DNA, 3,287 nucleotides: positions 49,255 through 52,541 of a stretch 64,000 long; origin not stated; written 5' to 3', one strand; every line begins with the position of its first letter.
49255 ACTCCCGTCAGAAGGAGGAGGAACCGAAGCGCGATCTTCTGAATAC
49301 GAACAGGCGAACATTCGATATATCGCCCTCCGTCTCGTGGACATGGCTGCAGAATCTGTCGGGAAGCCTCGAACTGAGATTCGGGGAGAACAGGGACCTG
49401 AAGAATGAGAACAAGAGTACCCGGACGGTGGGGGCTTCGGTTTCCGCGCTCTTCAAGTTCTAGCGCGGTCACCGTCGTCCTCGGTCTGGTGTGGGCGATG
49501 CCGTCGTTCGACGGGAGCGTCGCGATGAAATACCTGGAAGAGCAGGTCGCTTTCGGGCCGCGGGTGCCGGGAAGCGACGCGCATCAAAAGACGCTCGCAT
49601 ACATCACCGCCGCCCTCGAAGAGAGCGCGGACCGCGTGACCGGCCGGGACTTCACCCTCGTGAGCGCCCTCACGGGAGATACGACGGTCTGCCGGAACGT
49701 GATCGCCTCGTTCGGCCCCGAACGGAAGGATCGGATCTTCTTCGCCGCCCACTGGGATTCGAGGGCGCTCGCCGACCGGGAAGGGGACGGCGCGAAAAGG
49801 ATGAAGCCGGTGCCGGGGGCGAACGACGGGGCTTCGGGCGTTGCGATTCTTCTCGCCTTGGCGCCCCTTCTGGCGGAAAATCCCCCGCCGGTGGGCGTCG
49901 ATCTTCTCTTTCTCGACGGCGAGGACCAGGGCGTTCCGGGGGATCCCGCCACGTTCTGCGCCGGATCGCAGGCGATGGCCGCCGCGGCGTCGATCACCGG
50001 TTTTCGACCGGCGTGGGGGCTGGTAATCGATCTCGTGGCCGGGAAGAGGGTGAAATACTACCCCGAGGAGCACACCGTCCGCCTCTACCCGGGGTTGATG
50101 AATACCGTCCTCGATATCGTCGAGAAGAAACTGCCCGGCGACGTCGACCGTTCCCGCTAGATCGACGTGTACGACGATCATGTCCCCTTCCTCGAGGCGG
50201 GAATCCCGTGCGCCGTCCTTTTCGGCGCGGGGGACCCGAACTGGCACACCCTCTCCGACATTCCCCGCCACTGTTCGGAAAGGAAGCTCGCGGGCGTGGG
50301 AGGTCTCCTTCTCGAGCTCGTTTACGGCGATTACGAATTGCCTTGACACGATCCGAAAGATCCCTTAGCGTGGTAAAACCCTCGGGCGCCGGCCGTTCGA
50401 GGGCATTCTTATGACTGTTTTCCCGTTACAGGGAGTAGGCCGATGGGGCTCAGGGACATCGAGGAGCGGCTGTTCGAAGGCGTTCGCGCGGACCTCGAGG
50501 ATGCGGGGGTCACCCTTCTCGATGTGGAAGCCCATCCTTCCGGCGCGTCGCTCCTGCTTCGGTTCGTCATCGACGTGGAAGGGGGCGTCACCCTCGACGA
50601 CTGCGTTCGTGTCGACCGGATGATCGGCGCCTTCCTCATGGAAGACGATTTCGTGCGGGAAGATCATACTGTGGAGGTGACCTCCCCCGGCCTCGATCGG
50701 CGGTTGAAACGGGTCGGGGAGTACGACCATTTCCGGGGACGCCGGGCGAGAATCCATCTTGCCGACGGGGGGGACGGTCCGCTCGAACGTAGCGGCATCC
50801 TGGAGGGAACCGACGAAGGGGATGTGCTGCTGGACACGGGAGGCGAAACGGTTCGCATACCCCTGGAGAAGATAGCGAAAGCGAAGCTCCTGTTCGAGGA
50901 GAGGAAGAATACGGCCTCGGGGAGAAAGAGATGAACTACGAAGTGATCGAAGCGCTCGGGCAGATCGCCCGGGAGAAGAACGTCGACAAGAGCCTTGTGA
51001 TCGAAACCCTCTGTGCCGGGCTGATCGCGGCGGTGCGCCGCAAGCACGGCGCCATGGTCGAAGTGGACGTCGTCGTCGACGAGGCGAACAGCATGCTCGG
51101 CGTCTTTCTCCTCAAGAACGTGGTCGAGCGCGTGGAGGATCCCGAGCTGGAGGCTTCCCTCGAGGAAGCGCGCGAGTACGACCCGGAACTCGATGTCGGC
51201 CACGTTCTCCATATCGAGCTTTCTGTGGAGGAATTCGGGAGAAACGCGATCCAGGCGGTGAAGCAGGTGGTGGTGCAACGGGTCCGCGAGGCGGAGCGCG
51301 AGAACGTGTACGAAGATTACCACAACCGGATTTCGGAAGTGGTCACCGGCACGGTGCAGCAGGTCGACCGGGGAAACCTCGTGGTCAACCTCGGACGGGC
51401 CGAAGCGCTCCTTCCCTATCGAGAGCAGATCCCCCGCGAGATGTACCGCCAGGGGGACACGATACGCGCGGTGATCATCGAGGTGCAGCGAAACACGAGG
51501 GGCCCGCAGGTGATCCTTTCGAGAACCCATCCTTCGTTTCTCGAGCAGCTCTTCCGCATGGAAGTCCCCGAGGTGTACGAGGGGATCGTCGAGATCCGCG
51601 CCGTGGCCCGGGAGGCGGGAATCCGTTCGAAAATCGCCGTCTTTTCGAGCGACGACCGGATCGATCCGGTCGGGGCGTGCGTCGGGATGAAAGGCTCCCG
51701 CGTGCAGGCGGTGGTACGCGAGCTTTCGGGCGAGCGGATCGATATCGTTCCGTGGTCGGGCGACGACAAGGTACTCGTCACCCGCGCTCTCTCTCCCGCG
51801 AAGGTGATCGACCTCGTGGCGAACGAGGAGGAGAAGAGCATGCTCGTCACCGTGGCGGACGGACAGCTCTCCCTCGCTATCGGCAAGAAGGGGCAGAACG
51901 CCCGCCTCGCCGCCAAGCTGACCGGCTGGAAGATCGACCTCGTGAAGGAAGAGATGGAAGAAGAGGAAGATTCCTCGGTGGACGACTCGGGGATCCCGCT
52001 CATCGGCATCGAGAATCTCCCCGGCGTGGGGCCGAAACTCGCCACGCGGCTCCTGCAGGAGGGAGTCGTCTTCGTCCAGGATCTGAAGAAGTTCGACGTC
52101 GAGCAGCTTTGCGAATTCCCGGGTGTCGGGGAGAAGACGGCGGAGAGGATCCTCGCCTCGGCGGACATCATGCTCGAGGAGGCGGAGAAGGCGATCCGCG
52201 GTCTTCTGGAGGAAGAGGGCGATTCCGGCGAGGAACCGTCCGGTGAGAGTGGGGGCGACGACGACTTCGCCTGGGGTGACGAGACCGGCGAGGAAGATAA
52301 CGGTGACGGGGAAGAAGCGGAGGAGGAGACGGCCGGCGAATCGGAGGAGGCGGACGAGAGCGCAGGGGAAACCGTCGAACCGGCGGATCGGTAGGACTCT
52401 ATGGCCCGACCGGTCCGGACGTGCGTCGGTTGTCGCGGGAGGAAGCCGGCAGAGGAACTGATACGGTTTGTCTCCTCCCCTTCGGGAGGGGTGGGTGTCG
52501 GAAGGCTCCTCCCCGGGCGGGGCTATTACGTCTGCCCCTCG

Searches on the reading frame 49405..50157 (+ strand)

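Call 8: search_protein_families(library=pfam, proteins=[window:49405-50157:+])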
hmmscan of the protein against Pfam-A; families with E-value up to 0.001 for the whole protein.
window:49405-50157:+ (251 aa): 1 family
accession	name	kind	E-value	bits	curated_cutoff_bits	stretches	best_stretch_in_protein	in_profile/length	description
PF04389.22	Peptidase_M28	-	6.8e-16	59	21.3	1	98-193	1-78/193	Peptidase family M28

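Call 52: search_protein_families(library=ncbifam, proteins=[window:49405-50157:+], max_evalue=0.001)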
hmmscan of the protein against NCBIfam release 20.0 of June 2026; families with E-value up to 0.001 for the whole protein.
window:49405-50157:+ (251 aa): 0 families

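Call 67: search_protein_families(library=pfam, proteins=[window:49405-50157:+], max_evalue=0.01)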
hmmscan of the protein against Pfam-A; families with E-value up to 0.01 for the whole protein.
window:49405-50157:+ (251 aa): 1 family
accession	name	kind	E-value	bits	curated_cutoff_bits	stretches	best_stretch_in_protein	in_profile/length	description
PF04389.22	Peptidase_M28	-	6.8e-16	59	21.3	1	98-193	1-78/193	Peptidase family M28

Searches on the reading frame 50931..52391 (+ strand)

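Call 8: search_protein_families(library=pfam, proteins=[window:50931-52391:+])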
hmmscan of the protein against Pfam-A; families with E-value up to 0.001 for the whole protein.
window:50931-52391:+ (487 aa): 9 families
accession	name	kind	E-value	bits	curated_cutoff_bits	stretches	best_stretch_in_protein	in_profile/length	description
PF08529.16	NusA_N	-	7.3e-33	113.8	23.8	1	4-124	1-119/119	NusA N-terminal domain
PF13184.12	KH_5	-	1.3e-28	99.4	27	1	229-294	1-66/69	NusA-like KH domain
PF14520.12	HHH_5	-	8.3e-15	55.4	27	1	362-411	6-55/57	Helix-hairpin-helix domain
PF00575.29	S1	-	1.4e-09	38.6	22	1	136-193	6-70/74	S1 RNA binding domain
PF00633.29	HHH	-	1.3e-08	34.7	24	1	389-409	9-29/30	Helix-hairpin-helix motif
PF21176.3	RecR_HhH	-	1.1e-07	31.9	27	0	390-407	5-22/45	RecR, helix-hairpin-helix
PF11798.14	IMS_HHH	-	4.4e-05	23.9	24.4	0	359-376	12-28/32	IMS family HHH motif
PF21999.2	IMS_HHH_1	-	8.5e-05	23.4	27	1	361-407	1-45/53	DNA polymerase-iota, thumb domain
PF23095.1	KH_NusA_C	-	0.00044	20.7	34.2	1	306-337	3-34/59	Transcription termination/antitermination protein NusA, KH domain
